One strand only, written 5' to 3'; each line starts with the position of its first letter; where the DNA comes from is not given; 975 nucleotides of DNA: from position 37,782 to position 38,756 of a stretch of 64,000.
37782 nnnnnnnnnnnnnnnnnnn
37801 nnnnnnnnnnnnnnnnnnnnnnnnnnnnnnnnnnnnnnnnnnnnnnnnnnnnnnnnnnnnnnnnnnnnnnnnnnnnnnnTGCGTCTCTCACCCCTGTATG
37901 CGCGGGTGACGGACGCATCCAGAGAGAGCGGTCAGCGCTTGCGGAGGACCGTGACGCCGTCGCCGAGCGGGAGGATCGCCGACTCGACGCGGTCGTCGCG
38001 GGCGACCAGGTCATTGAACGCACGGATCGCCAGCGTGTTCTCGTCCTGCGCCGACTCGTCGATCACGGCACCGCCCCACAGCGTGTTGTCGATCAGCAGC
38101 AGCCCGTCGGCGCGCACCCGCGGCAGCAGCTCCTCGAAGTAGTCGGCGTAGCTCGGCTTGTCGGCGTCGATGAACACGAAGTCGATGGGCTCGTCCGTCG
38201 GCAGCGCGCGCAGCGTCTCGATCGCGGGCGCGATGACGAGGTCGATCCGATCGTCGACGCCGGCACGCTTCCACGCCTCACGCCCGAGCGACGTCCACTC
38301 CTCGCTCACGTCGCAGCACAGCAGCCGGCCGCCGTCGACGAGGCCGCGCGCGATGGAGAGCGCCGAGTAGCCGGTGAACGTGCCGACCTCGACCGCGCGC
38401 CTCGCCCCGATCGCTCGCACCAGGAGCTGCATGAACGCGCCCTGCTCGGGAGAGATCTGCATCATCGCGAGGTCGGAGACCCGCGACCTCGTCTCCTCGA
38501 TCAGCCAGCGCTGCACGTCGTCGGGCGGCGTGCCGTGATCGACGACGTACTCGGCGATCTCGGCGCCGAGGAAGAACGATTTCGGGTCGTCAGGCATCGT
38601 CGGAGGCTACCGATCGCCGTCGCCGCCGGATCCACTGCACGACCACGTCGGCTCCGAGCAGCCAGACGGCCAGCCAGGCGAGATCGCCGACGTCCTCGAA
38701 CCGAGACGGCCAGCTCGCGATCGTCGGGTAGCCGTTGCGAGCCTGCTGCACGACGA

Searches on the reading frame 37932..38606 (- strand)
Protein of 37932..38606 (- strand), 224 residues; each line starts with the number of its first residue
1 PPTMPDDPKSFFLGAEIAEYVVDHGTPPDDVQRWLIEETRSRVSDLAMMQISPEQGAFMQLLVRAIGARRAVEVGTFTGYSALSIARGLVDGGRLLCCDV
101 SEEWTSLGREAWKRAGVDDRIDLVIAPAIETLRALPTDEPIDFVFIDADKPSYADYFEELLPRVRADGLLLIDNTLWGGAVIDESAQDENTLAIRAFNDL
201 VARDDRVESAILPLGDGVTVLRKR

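Call 74: search_protein_families(library=pfam, proteins=[window:37932-38606:-], max_evalue=0.001)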
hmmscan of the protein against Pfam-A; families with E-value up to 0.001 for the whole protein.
window:37932-38606:- (224 aa): 2 families
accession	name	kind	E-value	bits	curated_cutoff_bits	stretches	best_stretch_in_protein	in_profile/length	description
PF01596.23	Methyltransf_3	-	1.9e-55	187.8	22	1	35-223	14-203/204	O-methyltransferase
PF13578.12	Methyltransf_24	-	4.6e-17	63.2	26.3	1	72-174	1-104/105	Methyltransferase domain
